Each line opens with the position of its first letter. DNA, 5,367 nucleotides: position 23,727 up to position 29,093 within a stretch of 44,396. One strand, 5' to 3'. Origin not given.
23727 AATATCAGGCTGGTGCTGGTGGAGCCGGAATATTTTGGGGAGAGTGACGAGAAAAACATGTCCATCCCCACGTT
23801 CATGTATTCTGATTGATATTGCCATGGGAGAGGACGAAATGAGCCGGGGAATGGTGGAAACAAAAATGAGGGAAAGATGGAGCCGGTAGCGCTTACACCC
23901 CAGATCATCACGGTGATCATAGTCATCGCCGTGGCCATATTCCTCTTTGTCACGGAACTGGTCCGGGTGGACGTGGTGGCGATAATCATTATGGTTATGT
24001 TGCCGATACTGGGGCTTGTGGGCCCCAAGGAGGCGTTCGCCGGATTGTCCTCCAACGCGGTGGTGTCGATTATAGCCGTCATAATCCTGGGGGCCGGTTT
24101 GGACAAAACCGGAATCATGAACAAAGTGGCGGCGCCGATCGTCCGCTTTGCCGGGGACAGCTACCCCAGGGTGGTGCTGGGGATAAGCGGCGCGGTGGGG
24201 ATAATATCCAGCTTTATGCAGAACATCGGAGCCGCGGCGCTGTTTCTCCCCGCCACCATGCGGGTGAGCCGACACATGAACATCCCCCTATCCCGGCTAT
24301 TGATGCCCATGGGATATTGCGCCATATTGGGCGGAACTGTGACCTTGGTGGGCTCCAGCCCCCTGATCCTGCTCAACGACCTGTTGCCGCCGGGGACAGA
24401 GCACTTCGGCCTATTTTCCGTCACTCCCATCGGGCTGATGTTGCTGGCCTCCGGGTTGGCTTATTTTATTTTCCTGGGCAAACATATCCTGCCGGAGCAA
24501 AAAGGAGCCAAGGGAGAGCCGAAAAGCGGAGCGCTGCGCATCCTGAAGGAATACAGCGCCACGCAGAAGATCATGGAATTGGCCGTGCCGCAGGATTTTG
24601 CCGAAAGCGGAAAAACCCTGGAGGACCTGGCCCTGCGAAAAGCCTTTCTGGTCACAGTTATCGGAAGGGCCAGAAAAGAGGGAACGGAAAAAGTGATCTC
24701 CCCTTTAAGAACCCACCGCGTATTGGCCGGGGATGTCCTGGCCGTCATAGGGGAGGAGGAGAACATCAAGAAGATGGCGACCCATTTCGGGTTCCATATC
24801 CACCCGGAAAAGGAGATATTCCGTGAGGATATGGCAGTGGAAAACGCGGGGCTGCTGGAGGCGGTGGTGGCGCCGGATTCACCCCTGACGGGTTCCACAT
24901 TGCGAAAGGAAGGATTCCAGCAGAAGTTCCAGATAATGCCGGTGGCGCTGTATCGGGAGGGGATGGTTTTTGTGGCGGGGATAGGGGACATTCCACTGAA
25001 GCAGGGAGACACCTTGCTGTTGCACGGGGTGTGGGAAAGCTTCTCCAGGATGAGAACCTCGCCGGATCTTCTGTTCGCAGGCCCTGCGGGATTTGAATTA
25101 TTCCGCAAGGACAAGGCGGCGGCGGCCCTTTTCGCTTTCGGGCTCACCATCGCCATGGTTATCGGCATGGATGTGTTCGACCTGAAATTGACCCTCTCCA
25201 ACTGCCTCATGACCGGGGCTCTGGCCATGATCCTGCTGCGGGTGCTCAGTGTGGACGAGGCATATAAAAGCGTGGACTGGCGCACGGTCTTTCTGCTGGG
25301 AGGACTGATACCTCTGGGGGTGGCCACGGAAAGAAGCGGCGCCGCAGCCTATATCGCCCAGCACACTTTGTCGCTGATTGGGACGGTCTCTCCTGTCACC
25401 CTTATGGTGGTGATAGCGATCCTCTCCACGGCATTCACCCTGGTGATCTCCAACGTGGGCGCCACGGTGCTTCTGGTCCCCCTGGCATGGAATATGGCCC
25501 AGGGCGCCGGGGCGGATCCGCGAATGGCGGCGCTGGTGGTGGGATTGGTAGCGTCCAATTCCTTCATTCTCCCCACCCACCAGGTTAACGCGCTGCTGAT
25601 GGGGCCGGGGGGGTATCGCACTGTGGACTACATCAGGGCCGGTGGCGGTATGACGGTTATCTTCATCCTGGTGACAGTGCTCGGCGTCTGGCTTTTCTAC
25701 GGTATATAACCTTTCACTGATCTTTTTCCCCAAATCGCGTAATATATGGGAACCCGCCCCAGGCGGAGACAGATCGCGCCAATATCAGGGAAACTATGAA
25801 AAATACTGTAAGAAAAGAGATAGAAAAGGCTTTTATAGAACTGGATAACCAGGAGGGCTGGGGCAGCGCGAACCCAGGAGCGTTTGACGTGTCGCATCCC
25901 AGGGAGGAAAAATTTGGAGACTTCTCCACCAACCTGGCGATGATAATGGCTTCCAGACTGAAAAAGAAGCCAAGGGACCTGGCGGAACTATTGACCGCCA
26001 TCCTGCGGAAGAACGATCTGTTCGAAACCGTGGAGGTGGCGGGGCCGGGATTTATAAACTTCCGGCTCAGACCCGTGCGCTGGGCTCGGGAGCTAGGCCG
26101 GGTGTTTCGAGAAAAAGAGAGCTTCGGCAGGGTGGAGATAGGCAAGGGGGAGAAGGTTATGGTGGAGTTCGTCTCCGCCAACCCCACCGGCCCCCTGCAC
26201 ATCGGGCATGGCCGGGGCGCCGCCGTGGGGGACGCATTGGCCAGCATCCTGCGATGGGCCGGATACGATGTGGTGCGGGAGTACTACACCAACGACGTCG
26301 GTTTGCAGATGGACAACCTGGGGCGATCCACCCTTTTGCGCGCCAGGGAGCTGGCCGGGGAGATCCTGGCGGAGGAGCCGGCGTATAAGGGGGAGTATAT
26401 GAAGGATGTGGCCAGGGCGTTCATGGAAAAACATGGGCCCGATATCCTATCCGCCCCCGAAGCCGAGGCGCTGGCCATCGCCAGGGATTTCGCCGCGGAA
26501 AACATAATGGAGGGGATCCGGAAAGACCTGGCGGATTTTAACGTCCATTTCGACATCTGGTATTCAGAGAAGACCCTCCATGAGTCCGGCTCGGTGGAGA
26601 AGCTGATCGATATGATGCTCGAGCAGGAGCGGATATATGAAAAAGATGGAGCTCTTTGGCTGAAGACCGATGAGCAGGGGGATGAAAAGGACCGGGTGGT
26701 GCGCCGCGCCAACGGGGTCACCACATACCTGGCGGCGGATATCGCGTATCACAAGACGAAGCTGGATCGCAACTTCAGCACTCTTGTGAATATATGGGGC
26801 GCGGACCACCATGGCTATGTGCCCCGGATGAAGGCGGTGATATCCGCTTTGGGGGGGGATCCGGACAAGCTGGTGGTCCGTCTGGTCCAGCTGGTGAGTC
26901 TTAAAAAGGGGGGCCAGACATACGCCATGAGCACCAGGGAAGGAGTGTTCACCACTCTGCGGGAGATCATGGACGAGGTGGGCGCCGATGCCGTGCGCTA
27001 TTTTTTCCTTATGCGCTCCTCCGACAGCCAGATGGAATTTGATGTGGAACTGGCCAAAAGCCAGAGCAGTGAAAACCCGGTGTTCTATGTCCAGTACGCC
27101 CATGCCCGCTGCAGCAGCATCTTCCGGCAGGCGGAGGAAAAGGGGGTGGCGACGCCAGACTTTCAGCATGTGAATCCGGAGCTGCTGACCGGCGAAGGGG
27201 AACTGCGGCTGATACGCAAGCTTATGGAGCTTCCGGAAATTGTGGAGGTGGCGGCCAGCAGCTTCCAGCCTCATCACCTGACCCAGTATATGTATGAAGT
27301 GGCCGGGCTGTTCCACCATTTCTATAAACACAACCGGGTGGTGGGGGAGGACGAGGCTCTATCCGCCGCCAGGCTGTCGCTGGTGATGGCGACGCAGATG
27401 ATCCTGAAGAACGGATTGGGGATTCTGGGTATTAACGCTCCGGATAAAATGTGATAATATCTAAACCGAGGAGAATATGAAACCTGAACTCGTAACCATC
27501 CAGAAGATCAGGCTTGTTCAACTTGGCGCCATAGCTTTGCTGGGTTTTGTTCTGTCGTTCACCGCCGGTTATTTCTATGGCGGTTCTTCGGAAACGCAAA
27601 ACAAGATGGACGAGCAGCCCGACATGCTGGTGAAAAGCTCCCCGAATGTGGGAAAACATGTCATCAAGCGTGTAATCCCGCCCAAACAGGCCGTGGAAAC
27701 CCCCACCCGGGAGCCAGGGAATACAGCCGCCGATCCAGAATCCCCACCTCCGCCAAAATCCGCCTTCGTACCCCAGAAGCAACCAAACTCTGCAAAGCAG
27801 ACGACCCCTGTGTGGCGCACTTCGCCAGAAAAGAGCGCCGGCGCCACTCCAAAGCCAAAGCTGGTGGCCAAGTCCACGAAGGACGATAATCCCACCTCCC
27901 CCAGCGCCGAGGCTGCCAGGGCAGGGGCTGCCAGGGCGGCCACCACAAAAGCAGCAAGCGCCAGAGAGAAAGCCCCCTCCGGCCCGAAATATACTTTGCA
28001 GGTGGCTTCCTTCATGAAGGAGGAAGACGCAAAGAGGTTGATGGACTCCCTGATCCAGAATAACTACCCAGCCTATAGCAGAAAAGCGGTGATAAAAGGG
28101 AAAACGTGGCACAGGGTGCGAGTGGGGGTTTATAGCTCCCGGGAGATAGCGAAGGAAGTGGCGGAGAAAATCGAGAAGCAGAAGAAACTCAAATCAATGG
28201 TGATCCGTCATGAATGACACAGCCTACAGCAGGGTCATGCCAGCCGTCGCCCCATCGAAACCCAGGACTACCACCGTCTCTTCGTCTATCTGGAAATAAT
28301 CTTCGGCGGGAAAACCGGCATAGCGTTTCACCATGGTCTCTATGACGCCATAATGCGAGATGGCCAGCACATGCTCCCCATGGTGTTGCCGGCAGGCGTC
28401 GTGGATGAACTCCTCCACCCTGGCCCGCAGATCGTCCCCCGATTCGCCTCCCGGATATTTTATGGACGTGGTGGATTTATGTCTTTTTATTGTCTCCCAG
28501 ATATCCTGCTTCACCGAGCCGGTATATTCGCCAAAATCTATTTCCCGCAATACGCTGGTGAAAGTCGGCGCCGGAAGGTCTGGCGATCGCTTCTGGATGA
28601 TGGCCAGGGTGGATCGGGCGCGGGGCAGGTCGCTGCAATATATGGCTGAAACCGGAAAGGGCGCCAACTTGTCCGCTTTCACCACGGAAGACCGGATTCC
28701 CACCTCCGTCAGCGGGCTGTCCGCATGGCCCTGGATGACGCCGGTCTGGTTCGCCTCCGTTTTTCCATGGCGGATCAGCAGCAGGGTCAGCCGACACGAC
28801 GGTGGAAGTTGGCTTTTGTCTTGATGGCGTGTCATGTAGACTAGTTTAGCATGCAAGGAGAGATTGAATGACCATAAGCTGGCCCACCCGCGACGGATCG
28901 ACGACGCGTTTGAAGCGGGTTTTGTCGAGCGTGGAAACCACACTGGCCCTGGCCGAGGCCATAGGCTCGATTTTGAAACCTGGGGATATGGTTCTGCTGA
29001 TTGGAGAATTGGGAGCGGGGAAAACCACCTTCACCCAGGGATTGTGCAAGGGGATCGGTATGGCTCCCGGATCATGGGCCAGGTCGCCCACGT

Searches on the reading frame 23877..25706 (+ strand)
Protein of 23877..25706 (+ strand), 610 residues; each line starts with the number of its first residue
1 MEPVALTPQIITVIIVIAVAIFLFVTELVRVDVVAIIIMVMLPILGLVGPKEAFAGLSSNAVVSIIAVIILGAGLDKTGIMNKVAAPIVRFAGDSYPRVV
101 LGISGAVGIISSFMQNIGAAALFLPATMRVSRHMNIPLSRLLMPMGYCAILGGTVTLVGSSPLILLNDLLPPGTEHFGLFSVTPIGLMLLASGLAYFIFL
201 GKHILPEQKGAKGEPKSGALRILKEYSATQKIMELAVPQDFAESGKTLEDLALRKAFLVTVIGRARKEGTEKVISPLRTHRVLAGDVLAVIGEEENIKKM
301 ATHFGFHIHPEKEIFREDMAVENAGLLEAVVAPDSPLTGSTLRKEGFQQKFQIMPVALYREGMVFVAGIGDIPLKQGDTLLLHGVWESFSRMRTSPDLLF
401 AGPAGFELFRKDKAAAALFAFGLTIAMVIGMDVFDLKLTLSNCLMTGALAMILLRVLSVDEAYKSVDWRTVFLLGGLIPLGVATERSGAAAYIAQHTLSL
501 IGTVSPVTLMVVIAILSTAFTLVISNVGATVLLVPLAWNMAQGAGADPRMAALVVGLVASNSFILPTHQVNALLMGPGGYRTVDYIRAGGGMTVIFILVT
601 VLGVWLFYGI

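Call 72: search_protein_families(library=pfam, proteins=[window:23877-25706:+], max_evalue=0.0001)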
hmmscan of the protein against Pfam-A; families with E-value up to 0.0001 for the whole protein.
window:23877-25706:+ (610 aa): 3 families
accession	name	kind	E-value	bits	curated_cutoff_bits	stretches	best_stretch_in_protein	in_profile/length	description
PF03600.22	CitMHS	-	2.7e-74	250.7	31.9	1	21-556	1-336/336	Citrate transporter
PF02080.26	TrkA_C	-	9.8e-16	57.9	27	2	244-304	13-70/71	TrkA-C domain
PF00939.25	Na_sulph_symp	-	1.1e-11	44.8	27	1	446-604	299-462/472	Sodium:sulfate symporter transmembrane region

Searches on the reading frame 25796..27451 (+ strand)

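Call 72: search_protein_families(library=pfam, proteins=[window:25796-27451:+], max_evalue=0.0001)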
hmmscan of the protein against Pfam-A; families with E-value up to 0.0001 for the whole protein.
window:25796-27451:+ (552 aa): 5 families
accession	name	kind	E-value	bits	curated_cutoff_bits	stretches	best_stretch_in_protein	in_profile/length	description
PF05746.21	DALR_1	-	4.8e-35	120.6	22.3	1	432-552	1-117/117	DALR anticodon binding domain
PF03485.21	Arg_tRNA_synt_N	-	6.3e-22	78.4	21.5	1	3-91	5-85/85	Arginyl tRNA synthetase N terminal domain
PF00750.26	tRNA-synt_1d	-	4.2e-19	69.1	23.3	1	112-399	13-302/349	tRNA synthetases class I (R), catalytic domain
PF09334.17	tRNA-synt_1g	-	1.4e-08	34.4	20.1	0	212-302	47-135/391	tRNA synthetases class I (M)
PF01406.26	tRNA-synt_1e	-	7.1e-05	22.7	27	0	134-168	23-57/301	tRNA synthetases class I (C) catalytic domain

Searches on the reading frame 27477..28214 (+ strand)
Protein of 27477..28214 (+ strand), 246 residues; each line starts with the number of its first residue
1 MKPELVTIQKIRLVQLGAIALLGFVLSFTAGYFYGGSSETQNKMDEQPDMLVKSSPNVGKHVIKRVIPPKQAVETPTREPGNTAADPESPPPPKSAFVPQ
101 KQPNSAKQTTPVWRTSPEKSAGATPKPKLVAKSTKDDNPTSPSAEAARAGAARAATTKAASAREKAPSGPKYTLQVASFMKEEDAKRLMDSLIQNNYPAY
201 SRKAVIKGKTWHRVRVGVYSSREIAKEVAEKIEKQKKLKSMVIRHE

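Call 72: search_protein_families(library=pfam, proteins=[window:27477-28214:+], max_evalue=0.0001)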
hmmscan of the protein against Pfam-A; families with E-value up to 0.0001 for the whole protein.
window:27477-28214:+ (246 aa): 1 family
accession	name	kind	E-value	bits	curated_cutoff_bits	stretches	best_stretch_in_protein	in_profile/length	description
PF05036.18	SPOR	-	4.1e-17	62.7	21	1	169-244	2-76/76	SPOR domain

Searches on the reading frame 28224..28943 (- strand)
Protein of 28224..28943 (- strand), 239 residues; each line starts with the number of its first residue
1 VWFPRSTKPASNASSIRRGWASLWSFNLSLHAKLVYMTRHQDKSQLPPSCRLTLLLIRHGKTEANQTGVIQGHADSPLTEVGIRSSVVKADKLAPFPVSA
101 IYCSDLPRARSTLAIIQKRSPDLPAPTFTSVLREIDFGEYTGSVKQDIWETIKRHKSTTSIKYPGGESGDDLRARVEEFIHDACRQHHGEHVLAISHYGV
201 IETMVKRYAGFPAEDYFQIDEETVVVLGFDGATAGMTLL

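Call 72: search_protein_families(library=pfam, proteins=[window:28224-28943:-], max_evalue=0.0001)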
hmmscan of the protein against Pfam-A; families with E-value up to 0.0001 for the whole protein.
window:28224-28943:- (239 aa): 1 family
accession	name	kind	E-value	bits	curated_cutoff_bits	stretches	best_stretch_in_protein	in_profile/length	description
PF00300.27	His_Phos_1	-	6.3e-41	140.6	21.7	1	54-233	1-185/194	Histidine phosphatase superfamily (branch 1)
